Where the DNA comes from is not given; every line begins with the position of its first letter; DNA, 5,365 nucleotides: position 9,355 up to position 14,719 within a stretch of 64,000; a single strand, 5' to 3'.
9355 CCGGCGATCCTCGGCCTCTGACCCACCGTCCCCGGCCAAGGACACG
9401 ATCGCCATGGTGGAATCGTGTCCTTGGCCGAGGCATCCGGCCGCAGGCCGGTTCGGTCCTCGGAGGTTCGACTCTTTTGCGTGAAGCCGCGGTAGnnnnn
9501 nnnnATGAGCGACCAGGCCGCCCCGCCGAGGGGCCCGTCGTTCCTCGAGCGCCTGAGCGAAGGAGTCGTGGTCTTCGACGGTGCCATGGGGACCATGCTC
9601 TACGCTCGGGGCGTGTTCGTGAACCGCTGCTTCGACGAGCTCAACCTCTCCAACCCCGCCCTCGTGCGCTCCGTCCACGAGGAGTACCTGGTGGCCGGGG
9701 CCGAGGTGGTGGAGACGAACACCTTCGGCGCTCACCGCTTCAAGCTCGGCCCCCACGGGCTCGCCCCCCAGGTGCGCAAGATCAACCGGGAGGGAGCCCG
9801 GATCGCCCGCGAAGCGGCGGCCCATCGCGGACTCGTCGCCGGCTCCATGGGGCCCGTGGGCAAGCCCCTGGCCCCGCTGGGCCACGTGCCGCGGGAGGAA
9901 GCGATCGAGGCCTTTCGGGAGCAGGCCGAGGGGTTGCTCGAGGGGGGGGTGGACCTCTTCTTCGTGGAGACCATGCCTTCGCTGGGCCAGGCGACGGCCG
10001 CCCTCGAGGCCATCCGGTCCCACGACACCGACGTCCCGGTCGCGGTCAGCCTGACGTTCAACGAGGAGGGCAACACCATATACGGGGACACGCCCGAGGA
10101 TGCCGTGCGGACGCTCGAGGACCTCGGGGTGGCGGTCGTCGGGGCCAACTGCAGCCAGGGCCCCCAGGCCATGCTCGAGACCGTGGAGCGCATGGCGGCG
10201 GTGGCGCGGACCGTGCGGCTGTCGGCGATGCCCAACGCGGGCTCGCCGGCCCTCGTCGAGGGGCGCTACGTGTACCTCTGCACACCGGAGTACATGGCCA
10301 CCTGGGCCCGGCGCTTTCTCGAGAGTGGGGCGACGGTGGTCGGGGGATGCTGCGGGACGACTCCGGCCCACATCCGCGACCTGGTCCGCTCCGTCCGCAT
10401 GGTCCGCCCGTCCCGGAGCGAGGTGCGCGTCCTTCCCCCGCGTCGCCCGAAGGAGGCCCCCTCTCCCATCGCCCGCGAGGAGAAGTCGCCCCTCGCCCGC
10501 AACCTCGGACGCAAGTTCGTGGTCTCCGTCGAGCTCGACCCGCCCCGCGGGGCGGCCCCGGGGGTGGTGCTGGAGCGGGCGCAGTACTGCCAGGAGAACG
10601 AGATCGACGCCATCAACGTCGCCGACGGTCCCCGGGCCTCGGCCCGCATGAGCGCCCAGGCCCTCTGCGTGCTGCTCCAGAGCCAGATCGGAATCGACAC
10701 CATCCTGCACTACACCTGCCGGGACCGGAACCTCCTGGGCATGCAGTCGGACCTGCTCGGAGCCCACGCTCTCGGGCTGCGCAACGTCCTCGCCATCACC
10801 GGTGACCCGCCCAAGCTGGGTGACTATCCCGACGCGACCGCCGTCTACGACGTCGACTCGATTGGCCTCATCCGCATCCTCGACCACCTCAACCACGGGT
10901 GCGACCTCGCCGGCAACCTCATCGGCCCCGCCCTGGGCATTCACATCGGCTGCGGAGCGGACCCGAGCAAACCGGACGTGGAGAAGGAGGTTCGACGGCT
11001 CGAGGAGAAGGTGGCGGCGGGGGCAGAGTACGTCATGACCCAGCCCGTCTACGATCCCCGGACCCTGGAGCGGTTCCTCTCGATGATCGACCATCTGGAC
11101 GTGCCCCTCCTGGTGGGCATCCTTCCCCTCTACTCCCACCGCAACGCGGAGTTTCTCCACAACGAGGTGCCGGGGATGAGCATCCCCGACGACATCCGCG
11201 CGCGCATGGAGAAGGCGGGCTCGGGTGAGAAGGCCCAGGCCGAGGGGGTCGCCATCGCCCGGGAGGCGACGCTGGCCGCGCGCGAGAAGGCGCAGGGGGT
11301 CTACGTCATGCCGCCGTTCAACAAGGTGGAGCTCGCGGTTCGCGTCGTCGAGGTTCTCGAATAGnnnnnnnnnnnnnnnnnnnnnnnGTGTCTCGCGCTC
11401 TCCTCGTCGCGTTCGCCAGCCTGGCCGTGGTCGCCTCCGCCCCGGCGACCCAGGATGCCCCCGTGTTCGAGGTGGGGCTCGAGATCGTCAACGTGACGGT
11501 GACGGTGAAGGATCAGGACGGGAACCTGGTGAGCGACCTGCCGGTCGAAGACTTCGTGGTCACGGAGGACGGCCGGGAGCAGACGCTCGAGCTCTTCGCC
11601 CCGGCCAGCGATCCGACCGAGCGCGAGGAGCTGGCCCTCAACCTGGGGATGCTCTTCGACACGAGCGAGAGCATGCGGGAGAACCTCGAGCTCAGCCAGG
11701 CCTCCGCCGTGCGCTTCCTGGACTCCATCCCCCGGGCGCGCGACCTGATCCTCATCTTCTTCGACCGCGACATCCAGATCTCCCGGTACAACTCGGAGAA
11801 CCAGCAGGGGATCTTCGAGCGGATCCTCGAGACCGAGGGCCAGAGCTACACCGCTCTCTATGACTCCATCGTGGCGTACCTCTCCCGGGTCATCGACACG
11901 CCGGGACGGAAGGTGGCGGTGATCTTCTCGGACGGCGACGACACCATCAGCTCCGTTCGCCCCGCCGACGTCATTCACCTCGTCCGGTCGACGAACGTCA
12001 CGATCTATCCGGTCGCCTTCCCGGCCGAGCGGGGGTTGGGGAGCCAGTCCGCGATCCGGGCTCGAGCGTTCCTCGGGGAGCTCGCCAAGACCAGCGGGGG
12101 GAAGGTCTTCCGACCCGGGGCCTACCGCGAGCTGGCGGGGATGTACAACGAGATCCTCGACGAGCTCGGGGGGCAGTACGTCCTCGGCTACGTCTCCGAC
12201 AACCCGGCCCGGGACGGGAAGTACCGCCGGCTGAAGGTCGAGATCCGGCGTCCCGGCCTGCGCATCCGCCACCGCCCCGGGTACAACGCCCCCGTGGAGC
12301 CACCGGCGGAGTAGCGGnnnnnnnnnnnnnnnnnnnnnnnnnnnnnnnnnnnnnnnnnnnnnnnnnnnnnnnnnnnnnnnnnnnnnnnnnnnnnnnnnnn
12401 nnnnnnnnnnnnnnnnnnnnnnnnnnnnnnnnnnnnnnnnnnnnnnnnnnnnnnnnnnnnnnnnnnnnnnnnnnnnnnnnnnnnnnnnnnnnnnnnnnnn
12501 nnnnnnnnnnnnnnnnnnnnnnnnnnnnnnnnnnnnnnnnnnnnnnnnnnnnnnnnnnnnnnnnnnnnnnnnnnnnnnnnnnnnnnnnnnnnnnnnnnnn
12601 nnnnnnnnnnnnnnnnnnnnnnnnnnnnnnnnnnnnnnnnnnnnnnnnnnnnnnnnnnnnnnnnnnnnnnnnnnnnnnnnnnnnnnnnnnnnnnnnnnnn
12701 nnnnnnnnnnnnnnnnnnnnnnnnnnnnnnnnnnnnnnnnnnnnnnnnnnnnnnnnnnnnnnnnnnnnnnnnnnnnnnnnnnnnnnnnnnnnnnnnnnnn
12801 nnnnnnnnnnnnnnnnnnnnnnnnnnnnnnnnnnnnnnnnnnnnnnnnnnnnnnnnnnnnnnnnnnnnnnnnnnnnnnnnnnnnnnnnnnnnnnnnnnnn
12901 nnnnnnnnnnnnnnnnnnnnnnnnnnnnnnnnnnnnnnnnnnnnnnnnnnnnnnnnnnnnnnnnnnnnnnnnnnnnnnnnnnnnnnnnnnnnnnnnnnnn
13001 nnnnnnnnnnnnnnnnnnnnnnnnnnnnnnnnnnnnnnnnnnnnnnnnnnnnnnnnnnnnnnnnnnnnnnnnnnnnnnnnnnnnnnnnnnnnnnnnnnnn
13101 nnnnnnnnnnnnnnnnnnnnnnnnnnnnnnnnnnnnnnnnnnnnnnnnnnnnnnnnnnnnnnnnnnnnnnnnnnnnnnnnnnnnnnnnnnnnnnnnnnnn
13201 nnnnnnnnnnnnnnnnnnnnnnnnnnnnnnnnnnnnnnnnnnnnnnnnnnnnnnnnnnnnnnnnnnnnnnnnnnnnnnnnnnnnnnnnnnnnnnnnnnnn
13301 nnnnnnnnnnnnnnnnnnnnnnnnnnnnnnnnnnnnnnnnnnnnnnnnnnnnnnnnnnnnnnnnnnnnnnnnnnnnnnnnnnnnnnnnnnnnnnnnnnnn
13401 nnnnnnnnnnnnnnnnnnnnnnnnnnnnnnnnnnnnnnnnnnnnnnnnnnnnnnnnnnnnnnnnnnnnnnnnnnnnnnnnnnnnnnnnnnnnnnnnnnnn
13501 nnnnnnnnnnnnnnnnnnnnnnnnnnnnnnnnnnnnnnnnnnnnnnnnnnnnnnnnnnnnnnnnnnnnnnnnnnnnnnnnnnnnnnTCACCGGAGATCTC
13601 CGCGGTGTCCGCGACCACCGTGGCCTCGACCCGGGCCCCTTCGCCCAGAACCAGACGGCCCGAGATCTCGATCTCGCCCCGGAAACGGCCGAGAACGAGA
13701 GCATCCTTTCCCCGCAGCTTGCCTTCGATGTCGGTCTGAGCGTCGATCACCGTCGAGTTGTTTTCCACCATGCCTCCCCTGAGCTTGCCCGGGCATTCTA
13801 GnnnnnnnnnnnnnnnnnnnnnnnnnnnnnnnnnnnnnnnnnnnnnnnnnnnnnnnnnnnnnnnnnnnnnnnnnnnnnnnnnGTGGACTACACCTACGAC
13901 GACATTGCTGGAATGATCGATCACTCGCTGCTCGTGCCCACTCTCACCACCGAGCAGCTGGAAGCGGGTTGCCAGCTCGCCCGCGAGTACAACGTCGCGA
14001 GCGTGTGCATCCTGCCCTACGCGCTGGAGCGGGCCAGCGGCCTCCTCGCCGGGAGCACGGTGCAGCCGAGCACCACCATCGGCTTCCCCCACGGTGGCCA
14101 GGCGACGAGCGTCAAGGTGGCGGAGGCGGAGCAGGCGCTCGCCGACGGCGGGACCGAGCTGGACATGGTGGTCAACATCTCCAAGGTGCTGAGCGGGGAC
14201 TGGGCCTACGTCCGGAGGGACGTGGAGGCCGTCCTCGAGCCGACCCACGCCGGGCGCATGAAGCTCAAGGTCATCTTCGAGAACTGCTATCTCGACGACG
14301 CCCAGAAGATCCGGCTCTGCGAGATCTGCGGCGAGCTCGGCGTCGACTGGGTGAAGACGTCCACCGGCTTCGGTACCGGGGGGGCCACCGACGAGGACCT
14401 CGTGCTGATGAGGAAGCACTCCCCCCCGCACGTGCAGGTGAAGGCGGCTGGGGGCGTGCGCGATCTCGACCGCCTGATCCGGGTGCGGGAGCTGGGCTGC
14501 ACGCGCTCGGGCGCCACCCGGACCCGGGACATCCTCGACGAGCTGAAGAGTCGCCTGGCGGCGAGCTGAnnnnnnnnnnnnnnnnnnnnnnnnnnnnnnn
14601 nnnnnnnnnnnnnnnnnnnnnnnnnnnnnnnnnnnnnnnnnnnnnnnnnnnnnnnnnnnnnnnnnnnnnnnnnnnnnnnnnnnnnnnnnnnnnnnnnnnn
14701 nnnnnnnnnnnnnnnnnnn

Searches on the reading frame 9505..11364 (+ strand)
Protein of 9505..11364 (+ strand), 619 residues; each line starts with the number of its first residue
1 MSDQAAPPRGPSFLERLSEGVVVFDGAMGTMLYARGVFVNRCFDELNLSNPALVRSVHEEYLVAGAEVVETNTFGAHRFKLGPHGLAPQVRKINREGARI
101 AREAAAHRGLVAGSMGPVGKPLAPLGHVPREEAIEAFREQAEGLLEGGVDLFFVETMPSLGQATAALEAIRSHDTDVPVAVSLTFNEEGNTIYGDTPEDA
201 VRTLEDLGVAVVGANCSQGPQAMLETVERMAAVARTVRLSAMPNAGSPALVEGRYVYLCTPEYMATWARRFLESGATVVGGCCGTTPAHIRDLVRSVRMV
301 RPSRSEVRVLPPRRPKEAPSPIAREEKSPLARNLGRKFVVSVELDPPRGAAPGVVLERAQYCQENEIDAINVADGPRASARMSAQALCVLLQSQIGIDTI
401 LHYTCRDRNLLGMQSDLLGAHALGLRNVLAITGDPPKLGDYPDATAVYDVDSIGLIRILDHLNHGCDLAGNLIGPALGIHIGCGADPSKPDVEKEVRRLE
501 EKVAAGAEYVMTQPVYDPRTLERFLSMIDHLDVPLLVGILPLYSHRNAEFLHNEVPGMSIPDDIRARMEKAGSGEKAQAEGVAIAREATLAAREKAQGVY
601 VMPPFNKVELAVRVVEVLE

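Call 76: search_protein_families(library=pfam, proteins=[window:9505-11364:+], max_evalue=0.00001)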
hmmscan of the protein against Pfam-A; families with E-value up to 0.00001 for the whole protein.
window:9505-11364:+ (619 aa): 3 families
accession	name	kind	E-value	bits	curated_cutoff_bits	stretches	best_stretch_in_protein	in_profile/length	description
PF02574.22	S-methyl_trans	-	1.5e-79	268.3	22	1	22-295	1-281/283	Homocysteine S-methyltransferase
PF02219.23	MTHFR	-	1.2e-35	123.7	24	1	336-599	9-265/287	Methylenetetrahydrofolate reductase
PF13714.12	PEP_mutase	-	8e-06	26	31.5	0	175-298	68-193/240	Phosphoenolpyruvate phosphomutase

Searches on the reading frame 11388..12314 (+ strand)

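Call 76: search_protein_families(library=pfam, proteins=[window:11388-12314:+], max_evalue=0.00001)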
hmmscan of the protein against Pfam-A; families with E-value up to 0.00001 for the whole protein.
window:11388-12314:+ (308 aa): 1 family
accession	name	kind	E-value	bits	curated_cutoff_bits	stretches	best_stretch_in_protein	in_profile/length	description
PF00092.34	VWA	-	3.8e-06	27.7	23.8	1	87-251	3-170/174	von Willebrand factor type A domain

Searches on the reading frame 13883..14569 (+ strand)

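Call 76: search_protein_families(library=pfam, proteins=[window:13883-14569:+], max_evalue=0.00001)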
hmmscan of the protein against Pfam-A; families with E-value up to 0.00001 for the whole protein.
window:13883-14569:+ (228 aa): 1 family
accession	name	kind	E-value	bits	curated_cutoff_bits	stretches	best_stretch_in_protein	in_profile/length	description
PF01791.15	DeoC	-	6e-14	52.7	23.8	1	12-200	6-209/229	DeoC/LacD family aldolase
